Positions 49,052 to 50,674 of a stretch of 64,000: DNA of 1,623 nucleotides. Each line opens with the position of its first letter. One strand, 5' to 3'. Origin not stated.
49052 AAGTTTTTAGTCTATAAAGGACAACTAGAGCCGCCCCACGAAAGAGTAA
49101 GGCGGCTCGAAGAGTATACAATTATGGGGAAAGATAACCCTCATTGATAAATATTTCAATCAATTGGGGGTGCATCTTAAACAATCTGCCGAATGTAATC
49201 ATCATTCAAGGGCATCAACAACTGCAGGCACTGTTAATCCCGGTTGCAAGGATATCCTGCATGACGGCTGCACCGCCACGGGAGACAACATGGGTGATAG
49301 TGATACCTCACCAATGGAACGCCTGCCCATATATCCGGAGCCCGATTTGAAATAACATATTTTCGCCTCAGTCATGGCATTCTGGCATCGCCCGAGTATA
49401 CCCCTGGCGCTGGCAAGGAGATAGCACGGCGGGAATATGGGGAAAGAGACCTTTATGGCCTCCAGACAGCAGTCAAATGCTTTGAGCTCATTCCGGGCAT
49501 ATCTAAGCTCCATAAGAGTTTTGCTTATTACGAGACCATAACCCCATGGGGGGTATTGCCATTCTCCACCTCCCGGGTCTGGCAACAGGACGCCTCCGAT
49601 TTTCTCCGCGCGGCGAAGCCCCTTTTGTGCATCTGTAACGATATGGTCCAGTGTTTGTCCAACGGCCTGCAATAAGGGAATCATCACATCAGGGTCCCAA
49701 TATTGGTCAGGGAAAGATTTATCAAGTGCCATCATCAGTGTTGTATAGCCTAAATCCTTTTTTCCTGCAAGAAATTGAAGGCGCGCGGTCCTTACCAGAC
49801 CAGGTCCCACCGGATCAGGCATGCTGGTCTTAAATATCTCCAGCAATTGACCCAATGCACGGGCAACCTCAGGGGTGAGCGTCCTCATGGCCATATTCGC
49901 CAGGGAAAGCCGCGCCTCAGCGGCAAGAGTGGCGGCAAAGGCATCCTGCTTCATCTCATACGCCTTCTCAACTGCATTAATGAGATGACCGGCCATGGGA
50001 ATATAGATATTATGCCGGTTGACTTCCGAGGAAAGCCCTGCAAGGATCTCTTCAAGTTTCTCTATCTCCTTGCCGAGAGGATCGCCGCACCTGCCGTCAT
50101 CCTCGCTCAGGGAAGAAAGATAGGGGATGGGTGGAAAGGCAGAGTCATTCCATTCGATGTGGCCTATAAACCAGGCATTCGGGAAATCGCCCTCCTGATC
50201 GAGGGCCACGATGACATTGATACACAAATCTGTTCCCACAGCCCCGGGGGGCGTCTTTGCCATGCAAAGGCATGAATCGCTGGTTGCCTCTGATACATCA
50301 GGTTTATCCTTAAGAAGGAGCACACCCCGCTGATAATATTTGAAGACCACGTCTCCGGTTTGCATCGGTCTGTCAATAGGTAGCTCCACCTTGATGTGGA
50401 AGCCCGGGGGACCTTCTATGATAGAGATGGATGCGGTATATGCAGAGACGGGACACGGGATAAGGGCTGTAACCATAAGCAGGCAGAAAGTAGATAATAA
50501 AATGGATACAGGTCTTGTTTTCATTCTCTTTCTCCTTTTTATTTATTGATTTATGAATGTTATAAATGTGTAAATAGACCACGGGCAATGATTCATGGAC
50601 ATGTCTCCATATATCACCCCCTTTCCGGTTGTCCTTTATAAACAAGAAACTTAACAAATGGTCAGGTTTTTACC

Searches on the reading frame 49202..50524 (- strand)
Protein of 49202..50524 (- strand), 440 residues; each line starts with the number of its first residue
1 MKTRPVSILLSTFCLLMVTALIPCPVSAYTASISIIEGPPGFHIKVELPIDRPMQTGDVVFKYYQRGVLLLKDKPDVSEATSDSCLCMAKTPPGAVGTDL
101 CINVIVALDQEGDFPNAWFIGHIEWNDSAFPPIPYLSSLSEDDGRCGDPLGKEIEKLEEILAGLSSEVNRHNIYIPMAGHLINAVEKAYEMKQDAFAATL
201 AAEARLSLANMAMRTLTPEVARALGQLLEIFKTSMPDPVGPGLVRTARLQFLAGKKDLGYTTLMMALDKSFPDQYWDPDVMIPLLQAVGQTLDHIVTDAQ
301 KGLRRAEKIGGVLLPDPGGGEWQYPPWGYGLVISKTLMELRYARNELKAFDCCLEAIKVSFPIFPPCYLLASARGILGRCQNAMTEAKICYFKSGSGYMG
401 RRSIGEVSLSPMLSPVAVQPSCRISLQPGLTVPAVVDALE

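Call 63: search_protein_families(library=pfam, proteins=[window:49202-50524:-], max_evalue=0.00001)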
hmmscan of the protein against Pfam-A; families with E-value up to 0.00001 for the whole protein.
window:49202-50524:- (440 aa): 0 families

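Call 90: search_protein_families(library=ncbifam, proteins=[window:49202-50524:-], max_evalue=0.1)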
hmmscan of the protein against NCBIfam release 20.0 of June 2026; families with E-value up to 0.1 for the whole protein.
window:49202-50524:- (440 aa): 1 family
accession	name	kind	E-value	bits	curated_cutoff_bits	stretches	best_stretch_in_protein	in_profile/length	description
TIGR02828.1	TIGR02828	hypoth_equivalog_domain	0.064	13.1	154.4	1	124-206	22-102/188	putative membrane fusion protein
